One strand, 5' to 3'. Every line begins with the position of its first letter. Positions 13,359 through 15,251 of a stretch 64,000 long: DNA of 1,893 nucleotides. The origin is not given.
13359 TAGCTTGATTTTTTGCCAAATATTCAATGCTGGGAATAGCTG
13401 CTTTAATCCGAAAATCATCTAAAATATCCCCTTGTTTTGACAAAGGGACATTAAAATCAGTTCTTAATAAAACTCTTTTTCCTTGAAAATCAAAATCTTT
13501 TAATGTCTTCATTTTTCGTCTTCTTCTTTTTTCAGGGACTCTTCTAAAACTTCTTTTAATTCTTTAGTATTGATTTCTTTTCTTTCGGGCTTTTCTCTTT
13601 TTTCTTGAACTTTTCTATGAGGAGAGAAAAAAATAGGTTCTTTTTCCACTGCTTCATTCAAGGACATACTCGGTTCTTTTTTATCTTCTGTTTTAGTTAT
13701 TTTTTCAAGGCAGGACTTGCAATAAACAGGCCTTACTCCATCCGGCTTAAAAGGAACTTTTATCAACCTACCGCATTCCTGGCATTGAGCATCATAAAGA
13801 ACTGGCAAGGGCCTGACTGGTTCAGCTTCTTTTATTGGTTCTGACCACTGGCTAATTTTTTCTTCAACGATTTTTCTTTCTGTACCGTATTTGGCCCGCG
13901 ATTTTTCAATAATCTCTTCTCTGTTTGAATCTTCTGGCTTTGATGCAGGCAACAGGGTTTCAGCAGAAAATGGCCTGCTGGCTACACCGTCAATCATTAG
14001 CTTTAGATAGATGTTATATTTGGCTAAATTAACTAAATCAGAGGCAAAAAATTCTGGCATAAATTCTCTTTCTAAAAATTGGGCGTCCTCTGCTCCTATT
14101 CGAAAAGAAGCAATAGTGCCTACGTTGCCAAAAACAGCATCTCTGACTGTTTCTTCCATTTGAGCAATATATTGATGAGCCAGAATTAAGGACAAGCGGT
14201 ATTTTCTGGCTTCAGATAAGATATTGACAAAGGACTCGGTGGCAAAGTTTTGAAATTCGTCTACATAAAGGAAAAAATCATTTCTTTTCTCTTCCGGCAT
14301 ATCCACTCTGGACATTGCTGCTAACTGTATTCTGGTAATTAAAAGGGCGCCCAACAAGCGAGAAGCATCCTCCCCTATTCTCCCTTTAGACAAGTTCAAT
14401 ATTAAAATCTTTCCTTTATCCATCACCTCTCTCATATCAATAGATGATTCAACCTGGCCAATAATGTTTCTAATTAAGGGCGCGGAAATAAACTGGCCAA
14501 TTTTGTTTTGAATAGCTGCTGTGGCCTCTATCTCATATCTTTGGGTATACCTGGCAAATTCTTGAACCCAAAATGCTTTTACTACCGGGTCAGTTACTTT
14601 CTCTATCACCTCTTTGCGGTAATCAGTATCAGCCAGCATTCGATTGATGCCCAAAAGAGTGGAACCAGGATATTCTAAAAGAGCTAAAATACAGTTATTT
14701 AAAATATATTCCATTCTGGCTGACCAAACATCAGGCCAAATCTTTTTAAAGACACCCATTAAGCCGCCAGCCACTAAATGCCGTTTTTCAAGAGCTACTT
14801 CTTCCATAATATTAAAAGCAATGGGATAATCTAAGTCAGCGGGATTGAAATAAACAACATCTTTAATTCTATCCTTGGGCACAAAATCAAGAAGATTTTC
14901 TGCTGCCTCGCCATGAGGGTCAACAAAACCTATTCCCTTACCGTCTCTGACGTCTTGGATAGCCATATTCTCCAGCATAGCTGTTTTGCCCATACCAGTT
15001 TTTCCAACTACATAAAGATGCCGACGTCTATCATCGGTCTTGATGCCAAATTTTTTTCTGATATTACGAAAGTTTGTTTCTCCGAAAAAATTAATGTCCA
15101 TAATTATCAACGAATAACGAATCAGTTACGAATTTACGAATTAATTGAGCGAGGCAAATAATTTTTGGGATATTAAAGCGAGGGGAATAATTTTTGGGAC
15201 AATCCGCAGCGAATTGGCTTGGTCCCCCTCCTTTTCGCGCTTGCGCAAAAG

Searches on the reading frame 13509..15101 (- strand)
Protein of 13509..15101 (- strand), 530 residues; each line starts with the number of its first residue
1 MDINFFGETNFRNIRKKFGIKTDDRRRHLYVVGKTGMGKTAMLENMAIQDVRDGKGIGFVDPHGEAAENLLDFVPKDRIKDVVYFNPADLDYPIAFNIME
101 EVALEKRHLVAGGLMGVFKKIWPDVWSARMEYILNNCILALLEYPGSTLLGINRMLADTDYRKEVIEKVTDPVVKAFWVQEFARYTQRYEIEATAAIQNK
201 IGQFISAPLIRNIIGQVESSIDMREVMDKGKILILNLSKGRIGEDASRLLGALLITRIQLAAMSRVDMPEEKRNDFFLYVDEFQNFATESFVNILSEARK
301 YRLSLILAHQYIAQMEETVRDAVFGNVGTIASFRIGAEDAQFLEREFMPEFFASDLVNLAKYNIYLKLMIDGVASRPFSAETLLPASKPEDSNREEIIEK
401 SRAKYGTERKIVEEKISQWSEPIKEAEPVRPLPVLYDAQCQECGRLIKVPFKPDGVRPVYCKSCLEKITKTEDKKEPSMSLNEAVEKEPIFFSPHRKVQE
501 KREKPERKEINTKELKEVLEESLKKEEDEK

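Call 9: search_protein_families(library=pfam, proteins=[window:13509-15101:-])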
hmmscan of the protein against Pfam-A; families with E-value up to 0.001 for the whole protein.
window:13509-15101:- (530 aa): 7 families
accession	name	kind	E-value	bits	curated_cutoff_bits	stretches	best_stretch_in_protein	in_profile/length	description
PF23477.1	zf_Tbcl_2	-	1.3e-12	47.6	27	1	435-467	3-35/37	Probable treble clef zinc finger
PF10412.15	TrwB_AAD_bind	-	6.7e-10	38.8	20.5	1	22-318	11-289/387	Type IV secretion-system coupling protein DNA-binding domain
PF12696.13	TraG-D_C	-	4.2e-06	27.1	22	1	278-339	4-68/126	TraM recognition site of TraD and TraG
PF25199.1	nSTAND_NTPase5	-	4.7e-05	23.7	34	1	20-108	35-125/145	Novel STAND NTPase 5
PF02534.20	T4SS-DNA_transf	-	0.00021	20.7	20.1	1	22-318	40-347/468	Type IV secretory system Conjugative DNA transfer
PF13401.12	AAA_22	-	0.00023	21.9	27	0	25-61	4-40/130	AAA domain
PF01935.23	DUF87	-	0.00048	20.7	23.2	0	26-254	23-216/220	Helicase HerA, central domain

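Call 16: find_related_loci(query=window:13509-15101:-, collection=genome_contigs, flank=4000)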
Query window:13509-15101:- (530 aa) in genome_contigs; peptide patterns used: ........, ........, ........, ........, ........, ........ (x = any residue, [..] = any of these).
600 stretches matched a pattern (row limit reached: there are more); 589 encode a relative of the query (tblastn E <= 1e-3); the best 80 are kept; 80 distinct loci.
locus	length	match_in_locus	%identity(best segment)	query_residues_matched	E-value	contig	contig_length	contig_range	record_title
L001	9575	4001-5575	85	2-518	0e+0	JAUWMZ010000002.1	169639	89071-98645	MAG: Candidatus Nealsonbacteria bacterium isolate CSMAG_2411 CSMAG_2411_k141_321674_length_169639_cov_23.9940, whole gen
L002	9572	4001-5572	77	2-529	0e+0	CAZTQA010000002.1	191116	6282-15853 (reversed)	MAG TPA_asm: uncultured Candidatus Saccharibacteria bacterium isolate SRP178699_co2_535 genome assembly, contig: NODE_4_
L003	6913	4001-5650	73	2-530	0e+0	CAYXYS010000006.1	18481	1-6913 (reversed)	MAG TPA_asm: uncultured Candidatus Saccharibacteria bacterium isolate binchicken_co19_586 genome assembly, contig: NODE_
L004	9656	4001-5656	72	2-525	0e+0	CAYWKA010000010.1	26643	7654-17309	MAG TPA_asm: uncultured Candidatus Saccharibacteria bacterium isolate binchicken_co34_241 genome assembly, contig: NODE_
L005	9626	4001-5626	73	2-527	0e+0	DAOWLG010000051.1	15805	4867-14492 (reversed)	MAG TPA_asm: Candidatus Nealsonbacteria bacterium isolate CSMAG_2115 CSMAG_2115_k141_64853_length_15805_cov_35.9848, who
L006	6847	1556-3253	71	3-525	0e+0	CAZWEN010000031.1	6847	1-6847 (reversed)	MAG TPA_asm: uncultured Candidatus Saccharibacteria bacterium isolate binchicken_co211_311 genome assembly, contig: NODE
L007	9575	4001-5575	74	2-529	0e+0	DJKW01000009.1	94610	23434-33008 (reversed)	MAG TPA_asm: Patescibacteria group bacterium UBA6532 UBA6532_contig_2185, whole genome shotgun sequence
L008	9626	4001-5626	70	2-530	0e+0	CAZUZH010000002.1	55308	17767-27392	MAG TPA_asm: uncultured Candidatus Saccharibacteria bacterium isolate binchicken_co34_474 genome assembly, contig: NODE_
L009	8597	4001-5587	75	2-524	0e+0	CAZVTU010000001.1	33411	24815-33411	MAG TPA_asm: uncultured Candidatus Saccharibacteria bacterium isolate binchicken_co6_436 genome assembly, contig: NODE_9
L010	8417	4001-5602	73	2-530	0e+0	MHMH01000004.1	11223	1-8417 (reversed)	MAG: Candidatus Nealsonbacteria bacterium RIFCSPLOWO2_01_FULL_43_32 rifcsplowo2_01_scaffold_14355, whole genome shotgun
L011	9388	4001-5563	72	2-530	0e+0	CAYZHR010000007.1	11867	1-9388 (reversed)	MAG TPA_asm: uncultured Candidatus Saccharibacteria bacterium isolate binchicken_co387_45 genome assembly, contig: NODE_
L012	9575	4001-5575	72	2-529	0e+0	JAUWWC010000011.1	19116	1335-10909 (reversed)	MAG: Candidatus Nealsonbacteria bacterium isolate CSMAG_2648 CSMAG_2648_k127_4110065_length_19116_cov_42.0000, whole gen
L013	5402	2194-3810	72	5-527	0e+0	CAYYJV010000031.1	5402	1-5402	MAG TPA_asm: uncultured Candidatus Saccharibacteria bacterium isolate binchicken_co184_129 genome assembly, contig: NODE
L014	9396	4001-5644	71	3-529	0e+0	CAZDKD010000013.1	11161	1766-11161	MAG TPA_asm: uncultured Candidatus Saccharibacteria bacterium isolate binchicken_co262_124 genome assembly, contig: NODE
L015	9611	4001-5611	72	2-525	0e+0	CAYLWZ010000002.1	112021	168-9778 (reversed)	MAG TPA_asm: uncultured Candidatus Saccharibacteria bacterium isolate binchicken_co262_119 genome assembly, contig: NODE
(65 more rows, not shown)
